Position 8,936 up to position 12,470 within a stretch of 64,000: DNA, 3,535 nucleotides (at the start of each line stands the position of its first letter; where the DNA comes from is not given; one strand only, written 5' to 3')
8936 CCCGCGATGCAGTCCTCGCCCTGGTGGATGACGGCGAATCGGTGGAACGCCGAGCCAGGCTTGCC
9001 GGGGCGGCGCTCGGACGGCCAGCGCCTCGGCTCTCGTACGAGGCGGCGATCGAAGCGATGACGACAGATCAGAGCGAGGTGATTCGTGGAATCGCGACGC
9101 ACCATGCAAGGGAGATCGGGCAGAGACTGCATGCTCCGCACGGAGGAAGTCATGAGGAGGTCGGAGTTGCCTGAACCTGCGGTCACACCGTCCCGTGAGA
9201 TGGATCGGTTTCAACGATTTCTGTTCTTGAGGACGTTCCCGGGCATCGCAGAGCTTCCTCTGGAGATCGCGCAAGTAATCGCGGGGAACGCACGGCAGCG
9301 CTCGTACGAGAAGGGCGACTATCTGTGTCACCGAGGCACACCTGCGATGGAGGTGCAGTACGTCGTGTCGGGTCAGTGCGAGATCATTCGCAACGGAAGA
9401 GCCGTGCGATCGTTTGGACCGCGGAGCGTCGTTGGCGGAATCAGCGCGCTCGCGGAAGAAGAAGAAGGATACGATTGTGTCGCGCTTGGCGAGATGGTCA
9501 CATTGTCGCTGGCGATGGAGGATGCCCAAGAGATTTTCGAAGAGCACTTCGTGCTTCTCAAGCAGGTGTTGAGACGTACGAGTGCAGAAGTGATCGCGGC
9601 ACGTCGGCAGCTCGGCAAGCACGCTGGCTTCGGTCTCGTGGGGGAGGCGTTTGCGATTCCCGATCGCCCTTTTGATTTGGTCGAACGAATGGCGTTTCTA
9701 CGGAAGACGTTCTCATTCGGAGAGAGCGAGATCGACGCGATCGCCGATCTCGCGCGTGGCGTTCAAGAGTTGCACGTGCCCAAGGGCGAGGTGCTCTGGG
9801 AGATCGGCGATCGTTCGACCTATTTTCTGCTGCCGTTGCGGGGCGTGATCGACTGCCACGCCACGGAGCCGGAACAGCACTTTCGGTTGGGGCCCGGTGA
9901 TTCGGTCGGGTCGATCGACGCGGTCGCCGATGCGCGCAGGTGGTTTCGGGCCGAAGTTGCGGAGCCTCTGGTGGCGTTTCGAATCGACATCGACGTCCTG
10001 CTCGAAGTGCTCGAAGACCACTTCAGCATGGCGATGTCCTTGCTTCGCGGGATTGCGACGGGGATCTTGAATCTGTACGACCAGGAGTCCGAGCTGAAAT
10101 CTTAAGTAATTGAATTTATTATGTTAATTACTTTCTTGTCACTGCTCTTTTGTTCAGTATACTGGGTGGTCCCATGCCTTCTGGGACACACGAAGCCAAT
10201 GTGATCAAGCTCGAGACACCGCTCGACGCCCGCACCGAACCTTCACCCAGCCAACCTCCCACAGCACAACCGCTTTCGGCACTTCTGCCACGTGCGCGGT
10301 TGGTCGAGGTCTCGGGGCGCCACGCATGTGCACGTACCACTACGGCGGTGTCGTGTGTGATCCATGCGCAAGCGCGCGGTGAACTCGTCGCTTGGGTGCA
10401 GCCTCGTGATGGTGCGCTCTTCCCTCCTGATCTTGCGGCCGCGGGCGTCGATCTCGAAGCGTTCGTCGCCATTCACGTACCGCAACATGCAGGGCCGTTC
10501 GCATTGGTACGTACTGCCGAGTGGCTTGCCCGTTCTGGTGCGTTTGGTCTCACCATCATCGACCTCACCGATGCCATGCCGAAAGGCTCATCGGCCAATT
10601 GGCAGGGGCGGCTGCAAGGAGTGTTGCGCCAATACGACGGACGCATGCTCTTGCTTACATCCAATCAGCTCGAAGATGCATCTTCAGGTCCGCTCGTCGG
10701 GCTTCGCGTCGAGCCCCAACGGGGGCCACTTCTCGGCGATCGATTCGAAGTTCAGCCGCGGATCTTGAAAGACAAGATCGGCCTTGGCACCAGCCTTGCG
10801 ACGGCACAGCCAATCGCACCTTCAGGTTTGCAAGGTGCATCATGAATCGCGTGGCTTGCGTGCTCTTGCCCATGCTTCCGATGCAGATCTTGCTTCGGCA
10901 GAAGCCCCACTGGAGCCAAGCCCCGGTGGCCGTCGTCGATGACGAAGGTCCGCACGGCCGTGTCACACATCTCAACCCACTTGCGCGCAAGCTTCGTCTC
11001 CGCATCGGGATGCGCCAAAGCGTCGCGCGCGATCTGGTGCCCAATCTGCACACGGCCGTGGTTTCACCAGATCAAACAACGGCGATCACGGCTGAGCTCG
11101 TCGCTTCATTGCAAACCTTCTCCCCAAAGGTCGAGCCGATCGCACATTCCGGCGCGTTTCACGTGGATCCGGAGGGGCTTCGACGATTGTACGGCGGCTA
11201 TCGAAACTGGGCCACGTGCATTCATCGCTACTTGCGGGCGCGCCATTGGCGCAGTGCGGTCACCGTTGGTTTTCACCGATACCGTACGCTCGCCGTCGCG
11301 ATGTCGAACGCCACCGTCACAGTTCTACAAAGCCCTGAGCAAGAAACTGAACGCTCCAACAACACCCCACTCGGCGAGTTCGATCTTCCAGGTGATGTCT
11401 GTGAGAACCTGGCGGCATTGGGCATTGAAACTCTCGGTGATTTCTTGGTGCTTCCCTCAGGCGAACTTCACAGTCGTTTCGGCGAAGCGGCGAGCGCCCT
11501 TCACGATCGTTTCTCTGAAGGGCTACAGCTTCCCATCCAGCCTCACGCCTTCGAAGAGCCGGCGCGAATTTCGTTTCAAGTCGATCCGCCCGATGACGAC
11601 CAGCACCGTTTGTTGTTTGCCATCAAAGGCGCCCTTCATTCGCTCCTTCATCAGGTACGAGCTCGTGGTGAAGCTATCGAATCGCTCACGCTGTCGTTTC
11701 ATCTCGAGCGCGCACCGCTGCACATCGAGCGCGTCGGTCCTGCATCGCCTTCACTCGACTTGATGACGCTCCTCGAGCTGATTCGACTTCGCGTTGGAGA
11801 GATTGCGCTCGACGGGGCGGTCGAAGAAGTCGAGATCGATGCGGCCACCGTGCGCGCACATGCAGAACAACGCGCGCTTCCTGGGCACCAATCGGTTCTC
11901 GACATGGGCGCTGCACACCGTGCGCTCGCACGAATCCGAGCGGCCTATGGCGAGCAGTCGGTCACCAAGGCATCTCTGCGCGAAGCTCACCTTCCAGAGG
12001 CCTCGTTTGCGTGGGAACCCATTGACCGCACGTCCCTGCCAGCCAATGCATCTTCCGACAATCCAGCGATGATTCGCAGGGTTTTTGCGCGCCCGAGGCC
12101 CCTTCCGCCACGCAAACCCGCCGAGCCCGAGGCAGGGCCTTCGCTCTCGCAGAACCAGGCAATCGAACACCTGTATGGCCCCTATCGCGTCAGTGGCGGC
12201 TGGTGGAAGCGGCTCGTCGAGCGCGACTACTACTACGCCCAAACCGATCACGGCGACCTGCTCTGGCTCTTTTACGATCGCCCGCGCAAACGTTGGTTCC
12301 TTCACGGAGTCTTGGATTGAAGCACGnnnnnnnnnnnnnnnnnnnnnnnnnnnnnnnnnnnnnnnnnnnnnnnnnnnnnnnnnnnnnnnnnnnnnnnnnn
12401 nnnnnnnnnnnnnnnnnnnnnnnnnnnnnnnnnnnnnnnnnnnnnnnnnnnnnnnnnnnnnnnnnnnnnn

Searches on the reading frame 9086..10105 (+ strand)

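Call 7: search_protein_families(library=pfam, proteins=[window:9086-10105:+])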
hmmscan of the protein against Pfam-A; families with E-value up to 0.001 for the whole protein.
window:9086-10105:+ (339 aa): 1 family
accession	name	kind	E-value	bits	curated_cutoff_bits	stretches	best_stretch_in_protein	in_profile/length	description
PF00027.35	cNMP_binding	-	1.1e-21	77.1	27.5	2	72-154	2-89/89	Cyclic nucleotide-binding domain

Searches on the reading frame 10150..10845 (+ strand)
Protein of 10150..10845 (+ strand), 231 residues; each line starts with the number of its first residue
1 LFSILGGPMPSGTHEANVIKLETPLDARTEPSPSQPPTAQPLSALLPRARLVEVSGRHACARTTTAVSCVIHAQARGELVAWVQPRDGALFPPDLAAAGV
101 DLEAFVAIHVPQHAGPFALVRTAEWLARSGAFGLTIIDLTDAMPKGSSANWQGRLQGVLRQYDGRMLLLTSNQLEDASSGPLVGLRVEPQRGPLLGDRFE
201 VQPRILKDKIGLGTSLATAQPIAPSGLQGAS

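Call 7: search_protein_families(library=pfam, proteins=[window:10150-10845:+])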
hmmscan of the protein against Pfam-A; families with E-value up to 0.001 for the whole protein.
window:10150-10845:+ (231 aa): 1 family
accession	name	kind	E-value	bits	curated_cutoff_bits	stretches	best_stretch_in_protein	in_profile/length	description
PF00154.27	RecA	-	3.7e-07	30.3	27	1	46-143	49-142/262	recA bacterial DNA recombination protein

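Call 8: search_protein_families(library=ncbifam, proteins=[window:10150-10845:+])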
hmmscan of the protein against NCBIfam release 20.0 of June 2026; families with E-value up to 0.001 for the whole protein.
window:10150-10845:+ (231 aa): 2 families
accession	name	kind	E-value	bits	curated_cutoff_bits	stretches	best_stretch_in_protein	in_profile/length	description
TIGR02012.1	tigrfam_recA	equivalog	2.6e-07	30.3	325.3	1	46-143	52-145/321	recombinase RecA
NF007072.0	PRK09519.1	equivalog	2.9e-07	29.2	1024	1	46-143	57-150/790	intein-containing recombinase RecA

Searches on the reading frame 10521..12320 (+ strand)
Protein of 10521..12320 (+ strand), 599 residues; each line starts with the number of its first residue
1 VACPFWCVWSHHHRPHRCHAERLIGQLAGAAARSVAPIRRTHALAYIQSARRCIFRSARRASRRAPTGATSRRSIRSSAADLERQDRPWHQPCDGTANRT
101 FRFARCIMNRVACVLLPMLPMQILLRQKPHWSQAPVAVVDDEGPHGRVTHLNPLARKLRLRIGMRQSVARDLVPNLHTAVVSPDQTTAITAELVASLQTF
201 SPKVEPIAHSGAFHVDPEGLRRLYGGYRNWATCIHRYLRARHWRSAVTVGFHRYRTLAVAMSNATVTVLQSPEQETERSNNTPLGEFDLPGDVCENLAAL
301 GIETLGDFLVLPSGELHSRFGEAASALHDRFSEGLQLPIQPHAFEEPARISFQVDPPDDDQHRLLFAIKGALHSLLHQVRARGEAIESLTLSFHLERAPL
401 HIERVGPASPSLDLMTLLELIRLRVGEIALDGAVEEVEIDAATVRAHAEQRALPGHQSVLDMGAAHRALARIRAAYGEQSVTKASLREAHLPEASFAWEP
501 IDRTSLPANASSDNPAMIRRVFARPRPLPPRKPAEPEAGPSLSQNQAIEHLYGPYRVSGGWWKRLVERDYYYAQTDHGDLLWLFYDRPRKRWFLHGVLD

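Call 7: search_protein_families(library=pfam, proteins=[window:10521-12320:+])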
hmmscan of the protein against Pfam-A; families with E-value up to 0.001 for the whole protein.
window:10521-12320:+ (599 aa): 1 family
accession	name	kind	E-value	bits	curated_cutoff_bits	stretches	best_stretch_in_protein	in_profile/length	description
PF00817.25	IMS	-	1.9e-09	38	23.2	1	122-241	9-127/148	impB/mucB/samB family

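Call 8: search_protein_families(library=ncbifam, proteins=[window:10521-12320:+])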
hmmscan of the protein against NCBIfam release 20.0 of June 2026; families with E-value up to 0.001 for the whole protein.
window:10521-12320:+ (599 aa): 4 families
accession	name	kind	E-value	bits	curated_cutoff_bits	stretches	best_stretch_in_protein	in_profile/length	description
NF003015.0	PRK03858.1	subfamily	2.5e-10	40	367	1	154-325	47-220/399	DNA polymerase IV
NF002848.0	PRK03103.1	subfamily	2.4e-08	32.9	381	1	127-401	22-302/410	DNA polymerase IV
NF002677.0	PRK02406.1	equivalog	2.1e-06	27.1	256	1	124-330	21-229/357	DNA polymerase IV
NF002882.0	PRK03348.1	equivalog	0.00011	21.1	389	1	127-326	23-225/461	DNA polymerase IV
